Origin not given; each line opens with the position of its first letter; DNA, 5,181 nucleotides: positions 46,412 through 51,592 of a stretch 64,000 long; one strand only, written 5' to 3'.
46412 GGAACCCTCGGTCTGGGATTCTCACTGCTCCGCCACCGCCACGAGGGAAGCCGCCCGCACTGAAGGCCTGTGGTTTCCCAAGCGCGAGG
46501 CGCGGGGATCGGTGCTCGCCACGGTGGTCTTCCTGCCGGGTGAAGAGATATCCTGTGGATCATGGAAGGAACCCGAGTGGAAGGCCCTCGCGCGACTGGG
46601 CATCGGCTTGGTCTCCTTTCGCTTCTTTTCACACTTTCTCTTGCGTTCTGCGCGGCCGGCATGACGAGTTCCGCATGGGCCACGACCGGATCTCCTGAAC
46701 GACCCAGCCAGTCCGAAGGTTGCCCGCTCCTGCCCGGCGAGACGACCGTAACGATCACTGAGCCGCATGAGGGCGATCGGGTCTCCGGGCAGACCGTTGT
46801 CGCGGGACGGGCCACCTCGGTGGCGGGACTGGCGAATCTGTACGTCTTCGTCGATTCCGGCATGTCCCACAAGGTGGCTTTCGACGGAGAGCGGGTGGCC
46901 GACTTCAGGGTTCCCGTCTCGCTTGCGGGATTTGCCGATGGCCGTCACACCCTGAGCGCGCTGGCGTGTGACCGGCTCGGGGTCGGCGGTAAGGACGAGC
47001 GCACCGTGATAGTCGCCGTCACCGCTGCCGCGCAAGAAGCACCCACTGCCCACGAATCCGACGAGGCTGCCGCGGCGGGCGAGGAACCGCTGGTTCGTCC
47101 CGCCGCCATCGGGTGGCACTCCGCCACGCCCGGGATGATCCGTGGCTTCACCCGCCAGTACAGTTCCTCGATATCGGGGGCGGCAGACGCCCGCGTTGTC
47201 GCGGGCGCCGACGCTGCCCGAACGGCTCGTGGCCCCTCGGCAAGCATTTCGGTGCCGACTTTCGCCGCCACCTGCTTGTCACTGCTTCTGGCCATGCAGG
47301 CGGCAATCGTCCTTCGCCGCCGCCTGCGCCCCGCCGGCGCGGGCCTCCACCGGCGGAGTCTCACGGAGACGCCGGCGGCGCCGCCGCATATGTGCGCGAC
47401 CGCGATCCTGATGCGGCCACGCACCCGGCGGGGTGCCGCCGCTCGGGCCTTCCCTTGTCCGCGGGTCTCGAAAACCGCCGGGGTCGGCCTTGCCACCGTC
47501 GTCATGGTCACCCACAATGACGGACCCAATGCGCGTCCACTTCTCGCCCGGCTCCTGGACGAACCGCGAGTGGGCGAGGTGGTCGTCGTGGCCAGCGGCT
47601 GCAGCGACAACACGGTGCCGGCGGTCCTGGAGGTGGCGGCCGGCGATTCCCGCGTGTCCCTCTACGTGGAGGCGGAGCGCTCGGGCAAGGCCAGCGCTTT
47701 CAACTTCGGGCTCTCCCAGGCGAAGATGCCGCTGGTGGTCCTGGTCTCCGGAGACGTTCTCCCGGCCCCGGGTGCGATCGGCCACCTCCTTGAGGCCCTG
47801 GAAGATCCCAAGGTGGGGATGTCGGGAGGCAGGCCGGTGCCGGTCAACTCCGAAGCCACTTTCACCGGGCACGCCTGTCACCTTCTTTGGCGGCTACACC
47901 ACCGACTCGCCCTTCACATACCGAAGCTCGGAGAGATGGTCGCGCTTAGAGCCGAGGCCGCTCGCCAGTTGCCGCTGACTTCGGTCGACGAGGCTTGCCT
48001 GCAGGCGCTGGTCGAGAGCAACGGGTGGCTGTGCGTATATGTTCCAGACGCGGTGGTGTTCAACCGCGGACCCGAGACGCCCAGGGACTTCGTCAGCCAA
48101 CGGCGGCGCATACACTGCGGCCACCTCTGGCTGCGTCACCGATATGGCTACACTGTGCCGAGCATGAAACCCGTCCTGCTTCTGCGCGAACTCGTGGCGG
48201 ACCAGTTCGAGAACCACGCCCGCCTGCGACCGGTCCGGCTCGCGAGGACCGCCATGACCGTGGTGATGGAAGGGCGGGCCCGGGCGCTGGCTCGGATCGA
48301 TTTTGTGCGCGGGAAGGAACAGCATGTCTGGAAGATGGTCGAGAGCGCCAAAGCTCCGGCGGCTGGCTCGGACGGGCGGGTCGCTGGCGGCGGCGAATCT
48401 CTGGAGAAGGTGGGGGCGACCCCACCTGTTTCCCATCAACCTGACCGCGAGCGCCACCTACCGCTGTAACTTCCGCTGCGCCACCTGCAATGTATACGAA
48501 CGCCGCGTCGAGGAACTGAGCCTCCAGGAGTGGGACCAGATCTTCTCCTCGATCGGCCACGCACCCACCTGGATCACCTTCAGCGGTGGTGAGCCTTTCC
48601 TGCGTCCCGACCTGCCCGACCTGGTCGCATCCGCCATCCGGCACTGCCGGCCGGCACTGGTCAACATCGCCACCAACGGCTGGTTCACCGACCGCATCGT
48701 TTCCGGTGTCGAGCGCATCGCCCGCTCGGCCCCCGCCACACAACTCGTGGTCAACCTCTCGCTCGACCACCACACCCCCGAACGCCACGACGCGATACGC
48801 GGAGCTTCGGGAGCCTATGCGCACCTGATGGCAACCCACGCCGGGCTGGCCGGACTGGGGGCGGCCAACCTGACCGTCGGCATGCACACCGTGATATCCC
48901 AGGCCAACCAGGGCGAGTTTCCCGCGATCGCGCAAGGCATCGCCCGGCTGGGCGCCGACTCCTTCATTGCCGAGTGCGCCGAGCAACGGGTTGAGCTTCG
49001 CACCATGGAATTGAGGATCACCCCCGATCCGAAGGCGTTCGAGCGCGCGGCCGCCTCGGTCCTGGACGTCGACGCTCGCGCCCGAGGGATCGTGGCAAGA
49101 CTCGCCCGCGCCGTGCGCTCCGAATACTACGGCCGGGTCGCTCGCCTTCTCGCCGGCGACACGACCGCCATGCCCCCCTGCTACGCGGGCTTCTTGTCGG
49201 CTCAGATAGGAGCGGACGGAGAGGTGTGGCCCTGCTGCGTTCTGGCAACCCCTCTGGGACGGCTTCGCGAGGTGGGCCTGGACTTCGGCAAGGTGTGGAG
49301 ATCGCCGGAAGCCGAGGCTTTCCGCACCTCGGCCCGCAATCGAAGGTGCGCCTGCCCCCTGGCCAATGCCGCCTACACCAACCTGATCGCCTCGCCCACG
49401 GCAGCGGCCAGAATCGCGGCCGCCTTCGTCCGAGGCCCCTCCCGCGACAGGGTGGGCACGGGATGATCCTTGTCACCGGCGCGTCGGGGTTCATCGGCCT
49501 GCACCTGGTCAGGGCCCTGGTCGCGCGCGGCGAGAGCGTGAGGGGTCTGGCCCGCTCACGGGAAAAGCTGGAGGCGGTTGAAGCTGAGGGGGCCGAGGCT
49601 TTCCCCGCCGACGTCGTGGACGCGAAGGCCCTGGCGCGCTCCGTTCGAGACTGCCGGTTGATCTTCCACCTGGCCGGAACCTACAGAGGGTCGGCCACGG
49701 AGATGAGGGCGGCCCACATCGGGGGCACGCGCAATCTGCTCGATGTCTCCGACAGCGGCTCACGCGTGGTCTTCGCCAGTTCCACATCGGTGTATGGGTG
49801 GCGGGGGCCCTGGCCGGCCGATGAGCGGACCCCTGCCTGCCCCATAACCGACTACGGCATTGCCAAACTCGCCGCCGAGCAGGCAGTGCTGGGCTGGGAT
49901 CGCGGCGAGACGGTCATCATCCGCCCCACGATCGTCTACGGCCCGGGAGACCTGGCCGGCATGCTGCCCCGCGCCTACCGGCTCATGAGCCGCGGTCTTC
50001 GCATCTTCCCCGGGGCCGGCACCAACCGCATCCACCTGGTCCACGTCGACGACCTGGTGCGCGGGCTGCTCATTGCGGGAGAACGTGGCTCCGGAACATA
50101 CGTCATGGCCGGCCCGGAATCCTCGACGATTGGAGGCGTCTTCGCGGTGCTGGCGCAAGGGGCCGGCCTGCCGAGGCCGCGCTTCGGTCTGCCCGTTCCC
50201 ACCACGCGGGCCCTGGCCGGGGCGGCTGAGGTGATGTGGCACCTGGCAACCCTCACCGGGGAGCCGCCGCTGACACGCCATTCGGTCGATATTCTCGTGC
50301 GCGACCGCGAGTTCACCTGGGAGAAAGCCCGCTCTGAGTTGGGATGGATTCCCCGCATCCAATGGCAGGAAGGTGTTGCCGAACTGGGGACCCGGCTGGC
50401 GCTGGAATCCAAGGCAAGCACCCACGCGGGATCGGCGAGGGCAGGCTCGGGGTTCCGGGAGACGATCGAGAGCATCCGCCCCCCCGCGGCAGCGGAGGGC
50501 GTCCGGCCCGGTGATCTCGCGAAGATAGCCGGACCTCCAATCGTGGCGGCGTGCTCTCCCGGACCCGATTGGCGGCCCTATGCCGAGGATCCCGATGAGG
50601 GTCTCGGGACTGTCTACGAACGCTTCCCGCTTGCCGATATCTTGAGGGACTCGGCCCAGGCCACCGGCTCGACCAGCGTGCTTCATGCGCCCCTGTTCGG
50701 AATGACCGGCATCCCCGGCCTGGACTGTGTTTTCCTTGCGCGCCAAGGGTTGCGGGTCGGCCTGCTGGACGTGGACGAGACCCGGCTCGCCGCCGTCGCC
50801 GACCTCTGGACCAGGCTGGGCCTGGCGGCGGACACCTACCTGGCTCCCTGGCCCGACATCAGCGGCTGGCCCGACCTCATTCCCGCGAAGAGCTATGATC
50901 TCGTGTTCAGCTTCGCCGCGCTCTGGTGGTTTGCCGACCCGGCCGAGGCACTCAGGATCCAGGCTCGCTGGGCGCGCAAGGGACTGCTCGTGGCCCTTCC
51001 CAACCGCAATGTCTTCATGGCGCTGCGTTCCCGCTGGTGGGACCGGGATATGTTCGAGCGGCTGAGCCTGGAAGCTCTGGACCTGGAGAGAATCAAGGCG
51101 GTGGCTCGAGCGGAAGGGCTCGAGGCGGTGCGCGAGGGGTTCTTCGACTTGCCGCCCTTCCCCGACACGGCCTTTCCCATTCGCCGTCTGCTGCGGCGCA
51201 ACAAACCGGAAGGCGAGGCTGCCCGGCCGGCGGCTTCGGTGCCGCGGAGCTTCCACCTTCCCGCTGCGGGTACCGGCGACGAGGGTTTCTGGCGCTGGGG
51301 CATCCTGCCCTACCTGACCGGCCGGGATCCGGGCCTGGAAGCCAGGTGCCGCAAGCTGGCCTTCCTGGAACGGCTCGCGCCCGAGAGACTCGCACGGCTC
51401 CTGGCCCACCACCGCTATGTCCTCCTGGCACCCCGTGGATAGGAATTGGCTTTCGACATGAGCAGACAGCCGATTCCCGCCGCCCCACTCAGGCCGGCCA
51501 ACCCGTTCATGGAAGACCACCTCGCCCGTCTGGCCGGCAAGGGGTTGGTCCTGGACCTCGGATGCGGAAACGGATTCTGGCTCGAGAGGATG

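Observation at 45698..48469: Paralogous Ig-like surface domains, one fused through a TM helix to a GT2: possible dedicated surface-protein glycosylation system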

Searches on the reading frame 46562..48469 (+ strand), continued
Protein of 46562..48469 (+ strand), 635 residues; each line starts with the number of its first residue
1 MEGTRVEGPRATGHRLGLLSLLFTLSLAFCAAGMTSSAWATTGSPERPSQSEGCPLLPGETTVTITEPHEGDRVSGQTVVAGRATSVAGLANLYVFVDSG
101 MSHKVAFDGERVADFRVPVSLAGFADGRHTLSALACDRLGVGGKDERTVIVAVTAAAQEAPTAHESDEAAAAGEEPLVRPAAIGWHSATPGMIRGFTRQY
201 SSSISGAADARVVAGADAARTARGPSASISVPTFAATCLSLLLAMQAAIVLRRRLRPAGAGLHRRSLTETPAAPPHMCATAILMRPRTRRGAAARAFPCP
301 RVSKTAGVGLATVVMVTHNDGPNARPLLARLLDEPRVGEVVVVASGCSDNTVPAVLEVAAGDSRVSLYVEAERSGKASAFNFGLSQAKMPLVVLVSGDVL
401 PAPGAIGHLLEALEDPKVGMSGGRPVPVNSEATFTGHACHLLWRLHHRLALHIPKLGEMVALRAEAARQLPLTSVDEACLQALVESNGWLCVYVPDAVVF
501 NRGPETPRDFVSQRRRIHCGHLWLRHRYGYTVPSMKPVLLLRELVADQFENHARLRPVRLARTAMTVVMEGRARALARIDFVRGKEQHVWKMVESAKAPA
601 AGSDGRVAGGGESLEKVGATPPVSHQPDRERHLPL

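Call 31: find_related_loci(query=A1, collection=genome_contigs, flank=5000)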
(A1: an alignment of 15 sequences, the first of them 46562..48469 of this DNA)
Query A1 (635 aa) in genome_contigs; peptide patterns used: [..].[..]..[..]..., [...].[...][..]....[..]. (x = any residue, [..] = any of these).
191 stretches matched a pattern; 127 encode a relative of the query (tblastn E <= 1e-3); the best 80 are kept; 80 distinct loci.
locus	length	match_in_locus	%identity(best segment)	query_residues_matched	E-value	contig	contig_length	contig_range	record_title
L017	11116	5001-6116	57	232-607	2e-122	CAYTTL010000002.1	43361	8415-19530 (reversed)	MAG TPA_asm: uncultured Acidimicrobiales bacterium isolate binchicken_co174_52 genome assembly, contig: NODE_136_length_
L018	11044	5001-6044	61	290-635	3e-121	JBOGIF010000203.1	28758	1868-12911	MAG: Acidimicrobiales bacterium isolate H1-B1_metabat2.bin.96 k127_791953, whole genome shotgun sequence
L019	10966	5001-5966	62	309-632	6e-121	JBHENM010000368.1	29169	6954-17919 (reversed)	MAG: Acidimicrobiales bacterium isolate S5_bin.14.orig S5_k141_1866870, whole genome shotgun sequence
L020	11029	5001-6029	58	276-626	2e-118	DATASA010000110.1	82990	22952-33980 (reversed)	MAG TPA_asm: Acidimicrobiales bacterium isolate SMAG_U5508 k141_263758, whole genome shotgun sequence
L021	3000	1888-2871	60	309-635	4e-123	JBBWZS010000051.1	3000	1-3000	MAG: Acidimicrobiaceae bacterium isolate Holy_71 scaffold_6714683, whole genome shotgun sequence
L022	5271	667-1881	52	233-629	4e-117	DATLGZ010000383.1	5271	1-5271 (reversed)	MAG TPA_asm: Acidimicrobiales bacterium isolate SMAG_U13627 k141_273056, whole genome shotgun sequence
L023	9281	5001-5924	63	317-618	5e-116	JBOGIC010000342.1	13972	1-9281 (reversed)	MAG: Acidimicrobiales bacterium isolate SC-S_metawrap_bin.3 k127_1702379, whole genome shotgun sequence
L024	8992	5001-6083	54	264-635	6e-115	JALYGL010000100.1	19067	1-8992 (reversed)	MAG: Actinomycetota bacterium isolate GDC bin10 SD1469-71_k127_1853992, whole genome shotgun sequence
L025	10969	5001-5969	60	311-635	1e-114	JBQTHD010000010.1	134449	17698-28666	MAG: Acidimicrobiales bacterium isolate SAW70 c_000000373652, whole genome shotgun sequence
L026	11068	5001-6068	54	293-630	8e-113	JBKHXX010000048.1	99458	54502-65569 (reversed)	MAG: Acidimicrobiia bacterium isolate N_bin.3.orig k127_129838, whole genome shotgun sequence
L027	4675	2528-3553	59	291-635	3e-113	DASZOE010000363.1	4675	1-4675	MAG TPA_asm: Acidimicrobiales bacterium isolate SMAG_U5936 k141_87121, whole genome shotgun sequence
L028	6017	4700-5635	59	309-605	2e-110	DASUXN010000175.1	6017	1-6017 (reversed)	MAG TPA_asm: Acidimicrobiales bacterium isolate SMAG_U1870 k141_1883966, whole genome shotgun sequence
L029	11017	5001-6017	59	298-635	9e-110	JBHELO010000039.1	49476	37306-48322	MAG: Acidimicrobiales bacterium isolate S2_bin.17.orig S2_k141_698748, whole genome shotgun sequence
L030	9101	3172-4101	60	289-605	5e-108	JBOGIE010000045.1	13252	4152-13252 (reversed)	MAG: Acidimicrobiales bacterium isolate SD8030_maxbin2.bin.3_sub NODE_986_length_13252_cov_11.209448, whole genome shotg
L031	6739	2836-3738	60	310-609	5e-108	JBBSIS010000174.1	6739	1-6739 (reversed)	MAG: Acidimicrobiales bacterium isolate LS3_sbin.47 LS3_sbin.47_K_192872_L_6739_cov_21.8525, whole genome shotgun sequen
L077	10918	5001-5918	38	287-597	2e-62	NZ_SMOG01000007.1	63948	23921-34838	Candidatus Syntrophosphaera thermopropionivorans strain W5 contig_7, whole genome shotgun sequence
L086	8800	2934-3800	43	318-606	4e-61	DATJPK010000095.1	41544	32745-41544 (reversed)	MAG TPA_asm: Methanomicrobiales archaeon isolate SMAG_U14911 k141_1103947, whole genome shotgun sequence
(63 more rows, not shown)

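Call 76: search_protein_families(library=pfam, proteins=[L077:2269-3249:-, L077:4095-4574:+, L077:4558-5028:+, L077:7034-8410:+, L077:8410-9081:+, L077:9041-9823:+, L077:9820-10674:+, L086:896-1960:+, L086:4723-6237:+, L086:6207-7622:+], max_evalue=0.001)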
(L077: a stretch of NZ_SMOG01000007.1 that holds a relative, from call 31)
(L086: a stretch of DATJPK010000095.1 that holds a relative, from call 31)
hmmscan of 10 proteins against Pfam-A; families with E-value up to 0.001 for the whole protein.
L077:2269-3249:- (326 aa): 1 family
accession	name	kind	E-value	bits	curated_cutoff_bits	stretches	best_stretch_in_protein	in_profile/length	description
PF03349.22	Toluene_X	-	0.00025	20.1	29.7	0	256-299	321-369/421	Outer membrane protein transport protein (OMPP1/FadL/TodX)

L077:4095-4574:+ (159 aa): 1 family
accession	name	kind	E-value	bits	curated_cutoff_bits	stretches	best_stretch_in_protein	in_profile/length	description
PF00885.24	DMRL_synthase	-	1e-57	194.3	26.7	1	13-150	2-138/139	6,7-dimethyl-8-ribityllumazine synthase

L077:4558-5028:+ (156 aa): 1 family
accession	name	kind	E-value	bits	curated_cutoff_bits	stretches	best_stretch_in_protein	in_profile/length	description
PF01029.23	NusB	-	1.1e-33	116.9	23.1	1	5-143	1-133/133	NusB family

L077:7034-8410:+ (458 aa): 1 family
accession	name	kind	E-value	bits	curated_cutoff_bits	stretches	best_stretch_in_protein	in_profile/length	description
PF13360.13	PQQ_2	-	0.00023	21.3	27.6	1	291-374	17-102/233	Outer membrane protein assembly factor BamB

L077:8410-9081:+ (223 aa): 1 family
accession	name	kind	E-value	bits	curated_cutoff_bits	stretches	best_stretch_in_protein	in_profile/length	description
PF13709.12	DUF4159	-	2.1e-67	227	25.9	1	29-219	2-201/202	Domain of unknown function (DUF4159)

L077:9041-9823:+ (260 aa): 2 families
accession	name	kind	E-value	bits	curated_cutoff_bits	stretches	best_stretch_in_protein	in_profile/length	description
PF00149.33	Metallophos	-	1.9e-16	61.5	21.5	1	15-218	1-191/191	Calcineurin-like phosphoesterase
PF12850.12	Metallophos_2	-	2.6e-15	57.2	27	2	15-141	1-94/154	Calcineurin-like phosphoesterase superfamily domain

L077:9820-10674:+ (284 aa): 1 family
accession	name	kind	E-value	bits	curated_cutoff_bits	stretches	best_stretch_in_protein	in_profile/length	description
PF00160.26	Pro_isomerase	-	2.9e-45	154.8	21.7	1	51-272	3-150/159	Cyclophilin type peptidyl-prolyl cis-trans isomerase/CLD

L086:896-1960:+ (354 aa): 1 family
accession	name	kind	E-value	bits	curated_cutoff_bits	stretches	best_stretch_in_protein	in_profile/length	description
PF11949.14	DUF3466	-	0.0002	20.4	25.1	0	46-78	435-469/609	Protein of unknown function (DUF3466)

L086:4723-6237:+ (504 aa): 0 families

L086:6207-7622:+ (471 aa): 0 families

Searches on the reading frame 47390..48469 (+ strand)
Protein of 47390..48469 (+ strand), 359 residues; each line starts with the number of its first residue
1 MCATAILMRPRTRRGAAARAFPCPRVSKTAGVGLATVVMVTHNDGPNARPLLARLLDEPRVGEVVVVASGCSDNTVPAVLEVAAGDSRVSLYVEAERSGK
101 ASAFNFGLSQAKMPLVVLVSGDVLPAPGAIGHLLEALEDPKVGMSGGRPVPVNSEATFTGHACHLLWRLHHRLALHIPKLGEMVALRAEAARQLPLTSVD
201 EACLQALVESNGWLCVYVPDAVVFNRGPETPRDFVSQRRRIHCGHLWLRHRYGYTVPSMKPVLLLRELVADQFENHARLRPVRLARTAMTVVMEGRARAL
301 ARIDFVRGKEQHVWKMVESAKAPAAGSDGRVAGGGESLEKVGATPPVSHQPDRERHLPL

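Call 21: search_solved_structures(query=window:47390-48469:+, max_evalue=0.01, show_alignments=2)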
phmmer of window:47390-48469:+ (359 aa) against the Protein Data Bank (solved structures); distinct sequences matched with E-value up to 0.01: 2.
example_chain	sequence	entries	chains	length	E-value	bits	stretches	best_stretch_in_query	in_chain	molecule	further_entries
6yv7_B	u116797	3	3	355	5.8e-09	39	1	35-264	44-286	Glycosyl transferase, family 2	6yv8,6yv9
6yv7_A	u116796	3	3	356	5.9e-09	39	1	35-264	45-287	Glycosyl transferase, family 2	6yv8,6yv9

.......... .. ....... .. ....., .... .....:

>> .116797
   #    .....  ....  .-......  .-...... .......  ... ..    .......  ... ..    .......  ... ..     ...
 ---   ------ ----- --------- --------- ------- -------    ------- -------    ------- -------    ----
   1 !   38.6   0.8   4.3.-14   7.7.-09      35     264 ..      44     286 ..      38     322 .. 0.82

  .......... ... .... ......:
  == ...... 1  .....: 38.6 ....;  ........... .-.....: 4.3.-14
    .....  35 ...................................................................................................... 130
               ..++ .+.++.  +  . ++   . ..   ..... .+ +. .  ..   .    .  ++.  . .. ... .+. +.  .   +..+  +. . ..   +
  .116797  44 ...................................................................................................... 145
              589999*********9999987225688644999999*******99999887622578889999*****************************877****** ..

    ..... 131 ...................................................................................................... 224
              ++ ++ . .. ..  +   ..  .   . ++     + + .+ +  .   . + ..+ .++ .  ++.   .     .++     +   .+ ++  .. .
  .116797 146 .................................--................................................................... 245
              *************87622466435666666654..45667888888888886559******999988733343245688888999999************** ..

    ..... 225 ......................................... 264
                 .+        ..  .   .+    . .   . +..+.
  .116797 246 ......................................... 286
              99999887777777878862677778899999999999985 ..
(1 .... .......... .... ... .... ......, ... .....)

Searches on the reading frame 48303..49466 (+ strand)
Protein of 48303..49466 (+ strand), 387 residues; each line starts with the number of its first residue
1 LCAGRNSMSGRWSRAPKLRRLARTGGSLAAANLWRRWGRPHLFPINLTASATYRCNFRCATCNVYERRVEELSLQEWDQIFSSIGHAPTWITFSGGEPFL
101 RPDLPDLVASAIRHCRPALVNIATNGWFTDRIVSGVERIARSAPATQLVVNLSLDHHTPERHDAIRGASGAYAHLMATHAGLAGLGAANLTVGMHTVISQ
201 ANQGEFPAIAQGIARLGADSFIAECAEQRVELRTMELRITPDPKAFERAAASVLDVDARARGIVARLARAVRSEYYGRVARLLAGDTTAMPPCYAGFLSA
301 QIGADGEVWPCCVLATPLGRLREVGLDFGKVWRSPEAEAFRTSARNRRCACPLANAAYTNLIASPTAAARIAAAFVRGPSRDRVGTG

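Call 3: search_protein_families(library=pfam, proteins=[window:48303-49466:+], max_evalue=0.1)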
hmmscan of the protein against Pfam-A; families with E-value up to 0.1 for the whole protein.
window:48303-49466:+ (387 aa): 3 families
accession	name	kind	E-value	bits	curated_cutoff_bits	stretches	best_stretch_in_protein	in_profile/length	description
PF04055.27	Radical_SAM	-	1.7e-13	51.6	29.5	1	52-209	4-162/166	Radical SAM superfamily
PF13186.11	SPASM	-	3.3e-09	37.3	21.5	1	293-351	1-66/67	Iron-sulfur cluster-binding domain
PF13353.11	Fer4_12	-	0.094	13.4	22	0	55-134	15-99/137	4Fe-4S single cluster domain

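Call 4: search_protein_families(library=ncbifam, proteins=[window:48303-49466:+], max_evalue=0.1)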
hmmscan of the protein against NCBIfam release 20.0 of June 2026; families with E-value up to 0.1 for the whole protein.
window:48303-49466:+ (387 aa): 50 families (the best 25 are shown)
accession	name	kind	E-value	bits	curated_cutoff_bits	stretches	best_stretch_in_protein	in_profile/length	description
TIGR04055.1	rSAM_NirJ2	equivalog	5.5e-19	68.9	500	1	51-350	6-292/326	putative heme d1 biosynthesis radical SAM protein NirJ2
TIGR03962.1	mycofact_rSAM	equivalog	2.6e-17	63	265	1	44-218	11-178/339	mycofactocin radical SAM maturase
TIGR03977.1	rSAM_pair_HxsC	equivalog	3.5e-17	62.2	267.9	1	51-215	31-192/292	His-Xaa-Ser system radical SAM maturase HxsC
TIGR04545.1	rSAM_ahbD_hemeb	equivalog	5.7e-17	62.2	500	1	51-221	6-170/339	heme b synthase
TIGR02109.1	PQQ_syn_pqqE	equivalog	9.1e-17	61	381.35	1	43-279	5-233/358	pyrroloquinoline quinone biosynthesis protein PqqE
TIGR04250.1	SCM_rSAM_ScmE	equivalog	3.4e-16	59.1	400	1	48-341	6-301/358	SynChlorMet cassette radical SAM/SPASM protein ScmE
TIGR04053.2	TIGR04053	equivalog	4.3e-15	55.8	395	1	50-220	13-180/366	TIGR04053 family radical SAM/SPASM domain-containing protein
TIGR04303.1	GeoRSP_rSAM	equivalog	9.4e-15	55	400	1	50-351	10-295/325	GeoRSP system radical SAM/SPASM protein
TIGR02666.1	moaA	equivalog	8.9e-13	47.9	284.05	1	47-212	12-179/336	GTP 3',8-cyclase MoaA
TIGR04051.1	rSAM_NirJ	equivalog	1.9e-12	46.8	515.45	1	52-221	9-171/354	heme d1 biosynthesis radical SAM protein NirJ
TIGR04546.1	rSAM_ahbC_deAc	equivalog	2e-12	46.6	650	1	51-211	45-198/390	12,18-didecarboxysiroheme deacetylase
TIGR04311.1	rSAM_Geo_metal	subfamily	5.8e-12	45.4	400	1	43-223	1-184/423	radical SAM/SPASM family putative metalloenzyme maturase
TIGR04103.1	rSAM_nif11_3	equivalog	7.7e-12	44.5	725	1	52-316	12-270/412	nif11-class peptide radical SAM maturase 3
TIGR03961.1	rSAM_PTO1314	hypoth_equivalog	8.8e-12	44.9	306.05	1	52-216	30-181/332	PTO1314 family radical SAM protein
TIGR03913.1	rad_SAM_trio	equivalog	2.6e-11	42.6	591.75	1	43-340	17-309/477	GDL motif peptide-associated radical SAM/SPASM maturase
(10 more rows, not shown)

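Call 56: search_solved_structures(query=window:48324-49466:+, max_evalue=0.001)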
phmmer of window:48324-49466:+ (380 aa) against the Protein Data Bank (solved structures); distinct sequences matched with E-value up to 0.001: 5.
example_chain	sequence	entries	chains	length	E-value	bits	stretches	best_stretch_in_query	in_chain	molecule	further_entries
6efn_A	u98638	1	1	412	1.9e-11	46.9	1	35-342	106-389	Sporulation killing factor maturation protein SkfB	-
6c8v_A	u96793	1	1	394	1.5e-07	34.1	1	37-309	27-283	Coenzyme PQQ synthesis protein E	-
7vob_C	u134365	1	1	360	2.7e-07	33.3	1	47-211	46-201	Cytosylglucuronate decarboxylase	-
7voc_C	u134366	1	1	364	2.8e-07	33.2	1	47-211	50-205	Cytosylglucuronate decarboxylase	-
7wzv_A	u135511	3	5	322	0.00082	21.8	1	37-147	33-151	4Fe-4S cluster-binding domain-containing protein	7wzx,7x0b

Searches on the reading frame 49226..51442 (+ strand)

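Call 3: search_protein_families(library=pfam, proteins=[window:49226-51442:+], max_evalue=0.1)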
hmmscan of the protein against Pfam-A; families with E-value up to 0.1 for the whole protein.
window:49226-51442:+ (738 aa): 12 families
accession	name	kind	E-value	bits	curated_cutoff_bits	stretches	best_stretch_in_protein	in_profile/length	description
PF01370.27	Epimerase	-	1.8e-35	123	20.9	1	81-287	1-227/240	NAD dependent epimerase/dehydratase family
PF16363.11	GDP_Man_Dehyd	-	5.2e-20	72.6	27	1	82-386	1-331/332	GDP-mannose 4,6 dehydratase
PF01073.25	3Beta_HSD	-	5.4e-16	58.9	22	1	82-268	1-211/280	3-beta hydroxysteroid dehydrogenase/isomerase family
PF13460.12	NAD_binding_10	-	1.3e-13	51.6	27.2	1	85-235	1-144/184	NAD(P)H-binding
PF04321.23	RmlD_sub_bind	-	1.4e-10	41.1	27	1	80-240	2-154/287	RmlD substrate binding domain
PF07993.18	NAD_binding_4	-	2.6e-09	37.1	20.1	2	133-239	79-209/258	Male sterility protein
PF05368.20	NmrA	-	1.5e-07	31.7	27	1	80-151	4-78/298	NmrA-like family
PF00106.31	adh_short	-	3.5e-05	23.8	26.6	1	80-142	2-70/195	short chain dehydrogenase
PF08241.18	Methyltransf_11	-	0.0002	22.4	21.2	1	501-586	11-90/95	Methyltransferase domain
PF08659.16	KR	-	0.011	16.1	22.6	1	79-152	1-91/180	KR domain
PF02254.24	TrkA_N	-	0.054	14.3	23.8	1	88-138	7-57/116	TrkA-N domain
PF13649.12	Methyltransf_25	-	0.095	13.8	27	0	498-586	9-96/97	Methyltransferase domain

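Call 4: search_protein_families(library=ncbifam, proteins=[window:49226-51442:+], max_evalue=0.1)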
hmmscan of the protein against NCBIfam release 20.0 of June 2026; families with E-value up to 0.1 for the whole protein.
window:49226-51442:+ (738 aa): 77 families (the best 25 are shown)
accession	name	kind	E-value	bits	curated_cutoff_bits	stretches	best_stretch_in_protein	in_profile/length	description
TIGR03466.1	HpnA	hypoth_equivalog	4.4e-37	127.7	367.65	1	81-377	3-308/327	hopanoid-associated sugar epimerase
NF042422.1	oxyalk_red_OleD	equivalog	1.7e-35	122.9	580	1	81-388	3-325/329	2-alkyl-3-oxoalkanoate reductase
NF052578.1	StrlDmthSdmBMthl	equivalog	2.6e-21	76.7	600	1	81-377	3-309/328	sterol demethylase protein SdmB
NF042423.1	oxyalk_red_Shew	equivalog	5.1e-21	75.1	580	1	81-387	11-331/331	2-alkyl-3-oxoalkanoate reductase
TIGR04180.1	EDH_00030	hypoth_equivalog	3.1e-16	59.3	475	1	81-244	1-182/297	NAD-dependent 4,6-dehydratase LegB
TIGR01777.1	yfcH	hypoth_equivalog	4e-12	46.3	207.35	1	81-330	1-257/292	TIGR01777 family oxidoreductase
NF004520.0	PRK05865.1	equivalog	4.3e-12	44.7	1509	1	81-336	3-219/854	sugar epimerase family protein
NF043036.1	ErythonDh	equivalog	5.4e-12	45.5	325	1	81-241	3-184/321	D-erythronate dehydrogenase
TIGR01179.1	galE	equivalog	3.6e-11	42.5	262.3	1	80-221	1-156/332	UDP-glucose 4-epimerase GalE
TIGR01181.1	dTDP_gluc_dehyt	equivalog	1.2e-09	37.7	365.1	1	81-385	2-305/321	dTDP-glucose 4,6-dehydratase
TIGR02197.1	heptose_epim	equivalog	2.7e-09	36.6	274.6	1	81-222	1-150/316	ADP-glyceromanno-heptose 6-epimerase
TIGR01746.1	Thioester-redct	subfamily_domain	5.3e-08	32.5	213.35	1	81-239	2-197/371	thioester reductase domain-containing protein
NF041293.1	G6PDh_Azf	equivalog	8.1e-08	32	400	1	81-204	5-130/252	NAD-dependent glucose-6-phosphate dehydrogenase Azf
NF058621.1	DiazavRedAvaA7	equivalog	1e-07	31.9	400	1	81-385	3-302/304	3-diazoavenalumate denitrifying reductase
NF050030.1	thlkprotThyD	equivalog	3.6e-07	29.7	400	1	81-326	3-260/305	thylakoid membrane protein ThyD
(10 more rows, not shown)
